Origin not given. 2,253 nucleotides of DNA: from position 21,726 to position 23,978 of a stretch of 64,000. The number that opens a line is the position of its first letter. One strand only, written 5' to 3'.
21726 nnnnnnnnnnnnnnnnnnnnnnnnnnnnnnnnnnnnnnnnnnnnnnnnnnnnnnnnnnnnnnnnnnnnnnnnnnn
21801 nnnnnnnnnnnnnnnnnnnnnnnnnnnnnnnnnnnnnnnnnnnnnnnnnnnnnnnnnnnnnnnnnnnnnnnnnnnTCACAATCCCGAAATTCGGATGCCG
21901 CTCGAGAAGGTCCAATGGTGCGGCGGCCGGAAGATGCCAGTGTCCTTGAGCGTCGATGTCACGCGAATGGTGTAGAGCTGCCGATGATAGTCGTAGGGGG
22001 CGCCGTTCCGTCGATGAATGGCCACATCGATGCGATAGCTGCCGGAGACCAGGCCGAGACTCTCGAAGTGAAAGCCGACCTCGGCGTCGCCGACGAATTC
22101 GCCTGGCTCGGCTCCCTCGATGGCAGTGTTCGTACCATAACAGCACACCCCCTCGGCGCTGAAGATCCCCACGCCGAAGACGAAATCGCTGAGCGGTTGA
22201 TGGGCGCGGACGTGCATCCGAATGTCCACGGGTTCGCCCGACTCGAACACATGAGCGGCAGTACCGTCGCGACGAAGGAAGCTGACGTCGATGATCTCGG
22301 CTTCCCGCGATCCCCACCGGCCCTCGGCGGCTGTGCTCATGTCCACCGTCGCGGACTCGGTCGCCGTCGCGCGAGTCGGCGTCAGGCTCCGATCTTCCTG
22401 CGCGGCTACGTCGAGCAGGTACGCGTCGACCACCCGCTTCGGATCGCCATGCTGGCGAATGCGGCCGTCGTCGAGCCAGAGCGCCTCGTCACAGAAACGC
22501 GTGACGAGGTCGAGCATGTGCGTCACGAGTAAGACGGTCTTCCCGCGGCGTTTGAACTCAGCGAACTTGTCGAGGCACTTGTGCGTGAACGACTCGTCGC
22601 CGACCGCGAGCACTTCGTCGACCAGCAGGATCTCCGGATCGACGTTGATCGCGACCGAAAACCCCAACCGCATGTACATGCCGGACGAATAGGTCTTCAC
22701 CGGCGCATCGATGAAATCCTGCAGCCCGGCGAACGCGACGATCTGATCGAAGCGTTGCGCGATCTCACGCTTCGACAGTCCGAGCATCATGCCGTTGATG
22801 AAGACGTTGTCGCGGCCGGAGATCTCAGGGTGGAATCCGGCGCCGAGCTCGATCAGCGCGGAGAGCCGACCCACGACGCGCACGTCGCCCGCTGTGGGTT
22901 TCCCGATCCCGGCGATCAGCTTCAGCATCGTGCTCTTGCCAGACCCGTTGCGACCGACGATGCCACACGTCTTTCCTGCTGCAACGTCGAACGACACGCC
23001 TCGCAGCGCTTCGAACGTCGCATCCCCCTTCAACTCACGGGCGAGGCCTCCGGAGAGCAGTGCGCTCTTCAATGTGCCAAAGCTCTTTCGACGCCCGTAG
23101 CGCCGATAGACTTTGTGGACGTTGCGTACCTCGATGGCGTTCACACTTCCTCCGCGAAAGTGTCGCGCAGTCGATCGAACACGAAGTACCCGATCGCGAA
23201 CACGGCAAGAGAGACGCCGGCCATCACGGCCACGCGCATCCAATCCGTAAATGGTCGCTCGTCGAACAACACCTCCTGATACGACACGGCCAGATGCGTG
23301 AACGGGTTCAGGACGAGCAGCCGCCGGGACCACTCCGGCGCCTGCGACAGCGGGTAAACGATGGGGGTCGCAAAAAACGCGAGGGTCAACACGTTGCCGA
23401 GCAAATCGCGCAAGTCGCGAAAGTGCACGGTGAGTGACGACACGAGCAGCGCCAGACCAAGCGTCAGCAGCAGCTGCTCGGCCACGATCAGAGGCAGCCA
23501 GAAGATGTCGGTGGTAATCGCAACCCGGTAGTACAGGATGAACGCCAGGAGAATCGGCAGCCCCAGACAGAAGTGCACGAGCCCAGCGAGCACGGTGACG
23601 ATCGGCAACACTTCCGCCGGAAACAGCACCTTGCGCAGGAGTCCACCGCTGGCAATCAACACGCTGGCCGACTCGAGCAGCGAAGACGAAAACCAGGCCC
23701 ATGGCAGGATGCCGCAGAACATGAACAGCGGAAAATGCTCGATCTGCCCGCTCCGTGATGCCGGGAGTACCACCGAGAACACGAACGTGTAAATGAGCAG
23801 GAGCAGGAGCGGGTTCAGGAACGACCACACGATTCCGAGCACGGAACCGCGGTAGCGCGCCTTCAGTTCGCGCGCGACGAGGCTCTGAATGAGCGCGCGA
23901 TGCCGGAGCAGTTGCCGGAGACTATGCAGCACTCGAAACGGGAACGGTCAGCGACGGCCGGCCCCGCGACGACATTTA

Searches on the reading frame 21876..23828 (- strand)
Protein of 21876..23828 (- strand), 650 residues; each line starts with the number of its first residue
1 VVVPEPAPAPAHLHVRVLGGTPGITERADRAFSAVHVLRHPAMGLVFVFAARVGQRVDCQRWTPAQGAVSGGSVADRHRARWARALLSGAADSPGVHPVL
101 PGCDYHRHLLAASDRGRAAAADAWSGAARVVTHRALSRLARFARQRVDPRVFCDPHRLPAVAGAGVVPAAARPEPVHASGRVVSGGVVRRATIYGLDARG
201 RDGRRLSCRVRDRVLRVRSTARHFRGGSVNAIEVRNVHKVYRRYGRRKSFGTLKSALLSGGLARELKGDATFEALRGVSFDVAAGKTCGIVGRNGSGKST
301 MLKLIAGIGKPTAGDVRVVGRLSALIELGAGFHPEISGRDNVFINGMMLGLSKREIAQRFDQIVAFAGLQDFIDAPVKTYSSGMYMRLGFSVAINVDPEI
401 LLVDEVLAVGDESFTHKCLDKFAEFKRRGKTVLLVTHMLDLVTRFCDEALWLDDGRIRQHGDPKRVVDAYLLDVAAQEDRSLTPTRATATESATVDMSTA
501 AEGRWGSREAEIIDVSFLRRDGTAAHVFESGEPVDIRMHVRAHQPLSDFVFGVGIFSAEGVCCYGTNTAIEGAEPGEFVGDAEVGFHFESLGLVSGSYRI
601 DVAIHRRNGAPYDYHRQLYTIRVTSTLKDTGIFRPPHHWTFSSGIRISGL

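Call 57: search_protein_families(library=pfam, proteins=[window:21876-23828:-], max_evalue=0.0001)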
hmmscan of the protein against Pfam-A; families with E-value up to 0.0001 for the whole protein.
window:21876-23828:- (650 aa): 2 families
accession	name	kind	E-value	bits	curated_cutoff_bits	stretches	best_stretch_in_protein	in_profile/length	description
PF14524.12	Wzt_C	-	2.5e-30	105.8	30.4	1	504-634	4-142/143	Wzt C-terminal domain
PF00005.33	ABC_tran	-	1.3e-19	71.6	25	1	275-406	1-135/137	ABC transporter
